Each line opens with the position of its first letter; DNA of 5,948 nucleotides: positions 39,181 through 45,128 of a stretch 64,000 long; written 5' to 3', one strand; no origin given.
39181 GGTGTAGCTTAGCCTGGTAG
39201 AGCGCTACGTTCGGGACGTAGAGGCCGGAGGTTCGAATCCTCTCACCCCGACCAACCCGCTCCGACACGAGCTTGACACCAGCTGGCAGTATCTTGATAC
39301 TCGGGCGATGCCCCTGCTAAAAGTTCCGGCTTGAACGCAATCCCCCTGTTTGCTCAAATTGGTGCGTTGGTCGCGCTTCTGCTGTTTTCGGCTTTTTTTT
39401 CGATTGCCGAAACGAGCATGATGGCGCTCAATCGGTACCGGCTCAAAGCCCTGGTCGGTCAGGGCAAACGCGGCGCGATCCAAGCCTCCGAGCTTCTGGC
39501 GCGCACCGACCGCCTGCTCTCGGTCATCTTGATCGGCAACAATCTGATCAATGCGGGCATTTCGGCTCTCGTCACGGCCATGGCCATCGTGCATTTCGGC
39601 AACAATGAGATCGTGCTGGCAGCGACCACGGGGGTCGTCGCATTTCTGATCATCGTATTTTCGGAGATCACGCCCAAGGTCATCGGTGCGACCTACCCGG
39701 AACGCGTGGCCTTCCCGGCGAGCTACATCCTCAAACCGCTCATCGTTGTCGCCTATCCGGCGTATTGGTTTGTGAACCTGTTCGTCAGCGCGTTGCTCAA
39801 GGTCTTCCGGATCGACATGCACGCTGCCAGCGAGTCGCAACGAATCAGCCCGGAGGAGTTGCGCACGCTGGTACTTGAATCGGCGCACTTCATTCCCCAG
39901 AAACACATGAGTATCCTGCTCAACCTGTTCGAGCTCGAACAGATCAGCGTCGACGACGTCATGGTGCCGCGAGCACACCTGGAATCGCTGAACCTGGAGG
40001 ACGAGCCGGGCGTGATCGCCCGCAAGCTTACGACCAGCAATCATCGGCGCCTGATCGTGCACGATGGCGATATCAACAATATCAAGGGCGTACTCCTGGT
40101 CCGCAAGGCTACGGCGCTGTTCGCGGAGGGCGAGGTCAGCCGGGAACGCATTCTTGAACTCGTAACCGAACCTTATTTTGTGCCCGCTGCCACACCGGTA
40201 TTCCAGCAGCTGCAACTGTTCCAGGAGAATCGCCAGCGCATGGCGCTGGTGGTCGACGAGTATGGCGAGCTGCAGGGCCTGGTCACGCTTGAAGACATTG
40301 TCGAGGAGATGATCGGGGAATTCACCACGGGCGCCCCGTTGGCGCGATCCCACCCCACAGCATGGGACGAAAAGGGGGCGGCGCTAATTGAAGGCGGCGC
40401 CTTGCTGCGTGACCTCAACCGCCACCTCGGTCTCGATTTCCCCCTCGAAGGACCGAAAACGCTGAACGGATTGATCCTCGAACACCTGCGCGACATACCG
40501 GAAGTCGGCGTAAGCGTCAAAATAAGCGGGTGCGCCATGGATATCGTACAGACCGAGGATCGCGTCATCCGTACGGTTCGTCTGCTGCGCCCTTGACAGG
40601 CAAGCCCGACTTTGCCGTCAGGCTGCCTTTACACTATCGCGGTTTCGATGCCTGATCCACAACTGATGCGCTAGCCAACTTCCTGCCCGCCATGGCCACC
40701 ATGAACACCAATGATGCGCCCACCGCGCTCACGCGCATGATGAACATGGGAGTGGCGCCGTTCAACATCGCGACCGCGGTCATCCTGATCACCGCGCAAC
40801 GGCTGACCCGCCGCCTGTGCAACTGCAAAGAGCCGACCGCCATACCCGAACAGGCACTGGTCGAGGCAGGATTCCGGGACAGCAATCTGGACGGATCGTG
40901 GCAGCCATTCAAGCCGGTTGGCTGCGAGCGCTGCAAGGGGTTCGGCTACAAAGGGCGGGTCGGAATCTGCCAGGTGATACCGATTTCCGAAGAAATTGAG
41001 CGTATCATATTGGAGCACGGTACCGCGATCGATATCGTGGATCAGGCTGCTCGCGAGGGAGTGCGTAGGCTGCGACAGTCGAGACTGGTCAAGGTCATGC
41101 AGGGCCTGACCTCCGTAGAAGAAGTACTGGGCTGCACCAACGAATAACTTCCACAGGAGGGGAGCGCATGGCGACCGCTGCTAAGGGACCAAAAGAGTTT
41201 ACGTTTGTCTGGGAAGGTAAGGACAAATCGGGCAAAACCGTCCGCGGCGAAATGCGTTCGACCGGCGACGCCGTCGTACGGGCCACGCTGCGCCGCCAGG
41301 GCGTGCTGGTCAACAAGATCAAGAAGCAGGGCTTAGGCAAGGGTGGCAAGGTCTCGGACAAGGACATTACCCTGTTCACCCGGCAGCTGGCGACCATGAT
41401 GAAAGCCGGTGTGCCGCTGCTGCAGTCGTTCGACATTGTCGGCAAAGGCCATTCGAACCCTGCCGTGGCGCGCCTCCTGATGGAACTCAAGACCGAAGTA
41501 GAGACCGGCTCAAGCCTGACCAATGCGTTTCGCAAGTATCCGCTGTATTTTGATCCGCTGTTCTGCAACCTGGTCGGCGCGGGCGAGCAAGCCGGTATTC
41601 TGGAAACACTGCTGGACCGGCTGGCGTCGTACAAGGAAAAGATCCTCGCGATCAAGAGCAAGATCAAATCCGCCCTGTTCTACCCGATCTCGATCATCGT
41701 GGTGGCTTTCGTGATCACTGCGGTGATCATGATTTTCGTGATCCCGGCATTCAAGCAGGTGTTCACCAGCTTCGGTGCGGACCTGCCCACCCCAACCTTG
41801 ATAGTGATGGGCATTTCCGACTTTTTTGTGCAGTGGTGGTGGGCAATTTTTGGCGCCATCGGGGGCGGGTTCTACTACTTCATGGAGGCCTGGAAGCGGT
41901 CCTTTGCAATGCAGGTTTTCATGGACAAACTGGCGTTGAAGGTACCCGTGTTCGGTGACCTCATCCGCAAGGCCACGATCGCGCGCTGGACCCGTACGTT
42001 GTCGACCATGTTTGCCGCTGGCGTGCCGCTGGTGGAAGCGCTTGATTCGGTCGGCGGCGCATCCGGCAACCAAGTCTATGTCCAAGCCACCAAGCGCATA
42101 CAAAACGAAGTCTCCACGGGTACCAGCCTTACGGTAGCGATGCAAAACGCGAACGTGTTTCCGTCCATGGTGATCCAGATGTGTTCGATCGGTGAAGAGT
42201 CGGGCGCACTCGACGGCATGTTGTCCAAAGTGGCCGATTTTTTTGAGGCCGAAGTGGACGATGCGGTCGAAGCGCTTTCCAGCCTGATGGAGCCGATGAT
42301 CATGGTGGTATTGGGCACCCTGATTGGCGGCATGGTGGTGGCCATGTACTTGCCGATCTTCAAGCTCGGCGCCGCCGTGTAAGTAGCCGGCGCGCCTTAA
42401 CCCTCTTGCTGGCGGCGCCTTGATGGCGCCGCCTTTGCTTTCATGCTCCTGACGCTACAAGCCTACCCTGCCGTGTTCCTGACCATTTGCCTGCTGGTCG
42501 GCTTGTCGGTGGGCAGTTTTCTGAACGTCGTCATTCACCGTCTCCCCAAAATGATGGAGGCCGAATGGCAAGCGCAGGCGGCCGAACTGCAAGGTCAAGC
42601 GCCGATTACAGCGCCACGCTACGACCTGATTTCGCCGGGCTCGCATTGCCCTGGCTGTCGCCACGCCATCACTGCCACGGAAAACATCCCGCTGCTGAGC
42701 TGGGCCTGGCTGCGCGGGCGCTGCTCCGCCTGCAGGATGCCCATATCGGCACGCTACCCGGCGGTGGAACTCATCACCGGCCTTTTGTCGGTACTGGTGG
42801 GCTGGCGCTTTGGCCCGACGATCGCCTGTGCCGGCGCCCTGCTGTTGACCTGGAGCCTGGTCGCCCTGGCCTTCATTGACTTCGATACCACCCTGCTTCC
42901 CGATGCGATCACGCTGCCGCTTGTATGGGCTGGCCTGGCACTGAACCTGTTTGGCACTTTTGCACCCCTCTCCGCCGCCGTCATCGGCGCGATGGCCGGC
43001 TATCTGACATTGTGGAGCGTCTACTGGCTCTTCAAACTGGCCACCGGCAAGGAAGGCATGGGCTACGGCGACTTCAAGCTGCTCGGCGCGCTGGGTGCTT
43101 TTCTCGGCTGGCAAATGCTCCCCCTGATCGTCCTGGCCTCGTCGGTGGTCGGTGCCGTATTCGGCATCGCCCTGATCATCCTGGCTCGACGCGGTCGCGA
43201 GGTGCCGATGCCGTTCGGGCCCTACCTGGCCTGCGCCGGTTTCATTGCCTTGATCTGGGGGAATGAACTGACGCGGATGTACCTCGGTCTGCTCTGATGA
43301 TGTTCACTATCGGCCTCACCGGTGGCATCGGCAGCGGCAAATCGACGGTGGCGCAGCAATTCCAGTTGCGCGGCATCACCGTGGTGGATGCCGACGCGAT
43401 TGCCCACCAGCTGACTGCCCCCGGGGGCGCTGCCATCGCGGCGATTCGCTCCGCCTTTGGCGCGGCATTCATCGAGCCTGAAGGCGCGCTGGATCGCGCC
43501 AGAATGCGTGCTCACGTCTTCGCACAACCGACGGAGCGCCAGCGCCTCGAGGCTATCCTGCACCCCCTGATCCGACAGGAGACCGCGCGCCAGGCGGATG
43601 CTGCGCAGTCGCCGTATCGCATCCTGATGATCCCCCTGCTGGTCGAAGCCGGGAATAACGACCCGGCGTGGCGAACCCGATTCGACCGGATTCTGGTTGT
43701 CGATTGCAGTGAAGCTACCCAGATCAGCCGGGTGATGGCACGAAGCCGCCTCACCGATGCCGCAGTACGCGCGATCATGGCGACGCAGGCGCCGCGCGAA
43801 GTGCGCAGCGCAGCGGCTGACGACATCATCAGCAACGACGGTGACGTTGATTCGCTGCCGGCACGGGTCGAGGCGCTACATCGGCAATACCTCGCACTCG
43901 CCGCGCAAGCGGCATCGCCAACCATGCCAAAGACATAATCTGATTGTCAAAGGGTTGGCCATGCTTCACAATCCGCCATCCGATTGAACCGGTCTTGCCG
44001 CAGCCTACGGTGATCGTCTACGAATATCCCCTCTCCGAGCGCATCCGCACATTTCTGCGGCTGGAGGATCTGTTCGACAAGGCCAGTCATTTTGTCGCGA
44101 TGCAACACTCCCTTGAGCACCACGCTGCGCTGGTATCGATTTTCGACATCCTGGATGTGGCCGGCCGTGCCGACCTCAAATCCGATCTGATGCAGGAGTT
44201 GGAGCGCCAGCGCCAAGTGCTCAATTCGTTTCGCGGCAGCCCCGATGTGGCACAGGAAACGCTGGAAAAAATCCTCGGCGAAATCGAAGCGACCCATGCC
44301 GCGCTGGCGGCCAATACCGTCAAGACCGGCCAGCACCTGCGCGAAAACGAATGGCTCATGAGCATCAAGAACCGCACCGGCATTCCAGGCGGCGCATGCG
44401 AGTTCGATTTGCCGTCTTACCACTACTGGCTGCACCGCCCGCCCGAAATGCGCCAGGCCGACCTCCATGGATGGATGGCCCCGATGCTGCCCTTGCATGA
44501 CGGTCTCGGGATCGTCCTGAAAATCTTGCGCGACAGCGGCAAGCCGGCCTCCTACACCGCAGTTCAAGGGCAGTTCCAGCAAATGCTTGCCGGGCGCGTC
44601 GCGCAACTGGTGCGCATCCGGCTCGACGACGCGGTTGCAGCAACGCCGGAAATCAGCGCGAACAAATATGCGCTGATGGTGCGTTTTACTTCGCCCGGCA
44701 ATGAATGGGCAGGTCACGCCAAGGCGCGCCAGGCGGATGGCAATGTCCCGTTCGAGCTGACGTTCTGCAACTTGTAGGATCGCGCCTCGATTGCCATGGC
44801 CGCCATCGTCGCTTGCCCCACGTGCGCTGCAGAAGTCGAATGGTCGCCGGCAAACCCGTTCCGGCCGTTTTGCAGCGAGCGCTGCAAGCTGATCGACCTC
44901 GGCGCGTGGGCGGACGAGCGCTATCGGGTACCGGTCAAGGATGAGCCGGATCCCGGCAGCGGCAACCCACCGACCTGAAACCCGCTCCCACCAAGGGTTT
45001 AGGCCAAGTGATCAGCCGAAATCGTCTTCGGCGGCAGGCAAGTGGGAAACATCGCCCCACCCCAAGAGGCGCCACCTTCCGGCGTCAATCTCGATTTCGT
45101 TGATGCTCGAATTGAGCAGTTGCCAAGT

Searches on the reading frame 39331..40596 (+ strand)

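Call 65: search_protein_families(library=pfam, proteins=[window:39331-40596:+], max_evalue=0.00001)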
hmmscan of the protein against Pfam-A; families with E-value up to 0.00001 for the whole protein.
window:39331-40596:+ (421 aa): 3 families
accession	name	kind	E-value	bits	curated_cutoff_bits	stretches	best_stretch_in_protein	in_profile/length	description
PF01595.25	CNNM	-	2.2e-47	161.5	28.4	1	13-186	3-173/181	Cyclin M transmembrane N-terminal domain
PF03471.22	CorC_HlyC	-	7.4e-17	61.6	27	1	348-419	5-78/81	Transporter associated domain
PF00571.33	CBS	-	1.3e-10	41.9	24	1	279-328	7-56/57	CBS domain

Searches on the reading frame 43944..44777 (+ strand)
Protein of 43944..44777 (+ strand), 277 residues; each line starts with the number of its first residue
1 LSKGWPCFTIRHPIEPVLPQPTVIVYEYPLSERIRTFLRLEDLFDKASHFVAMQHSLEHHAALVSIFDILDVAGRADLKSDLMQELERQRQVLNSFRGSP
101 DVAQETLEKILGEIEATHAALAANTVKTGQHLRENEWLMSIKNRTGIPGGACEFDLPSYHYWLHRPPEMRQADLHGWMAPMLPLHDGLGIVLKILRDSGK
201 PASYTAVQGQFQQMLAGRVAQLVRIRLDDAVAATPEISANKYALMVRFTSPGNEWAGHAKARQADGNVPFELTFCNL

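Call 3: search_protein_families(library=pfam, proteins=[window:43944-44777:+])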
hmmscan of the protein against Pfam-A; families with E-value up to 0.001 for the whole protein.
window:43944-44777:+ (277 aa): 1 family
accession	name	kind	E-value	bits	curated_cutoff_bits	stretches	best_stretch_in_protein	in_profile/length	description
PF07072.16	ZapD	-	3.9e-81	272.3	27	1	38-247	1-210/210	Cell division protein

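Call 4: search_protein_families(library=ncbifam, proteins=[window:43944-44777:+])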
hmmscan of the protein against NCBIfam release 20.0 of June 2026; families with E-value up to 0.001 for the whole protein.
window:43944-44777:+ (277 aa): 4 families
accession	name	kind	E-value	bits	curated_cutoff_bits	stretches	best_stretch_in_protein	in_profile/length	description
NF003656.0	PRK05287.1-4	equivalog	2.7e-105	351.3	213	1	23-277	1-252/252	cell division protein ZapD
NF003655.0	PRK05287.1-3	equivalog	8e-59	199.3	271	1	24-275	4-245/245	cell division protein ZapD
NF003653.0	PRK05287.1-1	equivalog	3.2e-46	157.7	335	1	22-254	6-235/250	cell division protein ZapD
NF003654.0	PRK05287.1-2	equivalog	2e-38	132.6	361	1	23-250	3-225/244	cell division protein ZapD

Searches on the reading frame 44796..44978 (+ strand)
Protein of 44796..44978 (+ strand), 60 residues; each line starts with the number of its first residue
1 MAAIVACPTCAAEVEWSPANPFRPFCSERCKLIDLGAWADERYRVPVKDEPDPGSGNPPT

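Call 65: search_protein_families(library=pfam, proteins=[window:44796-44978:+], max_evalue=0.00001)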
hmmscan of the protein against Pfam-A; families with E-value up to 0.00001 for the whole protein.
window:44796-44978:+ (60 aa): 1 family
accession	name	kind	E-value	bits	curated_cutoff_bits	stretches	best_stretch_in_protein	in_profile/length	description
PF03884.20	YacG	-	3.4e-26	91.1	25.5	1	5-52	1-48/52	DNA gyrase inhibitor YacG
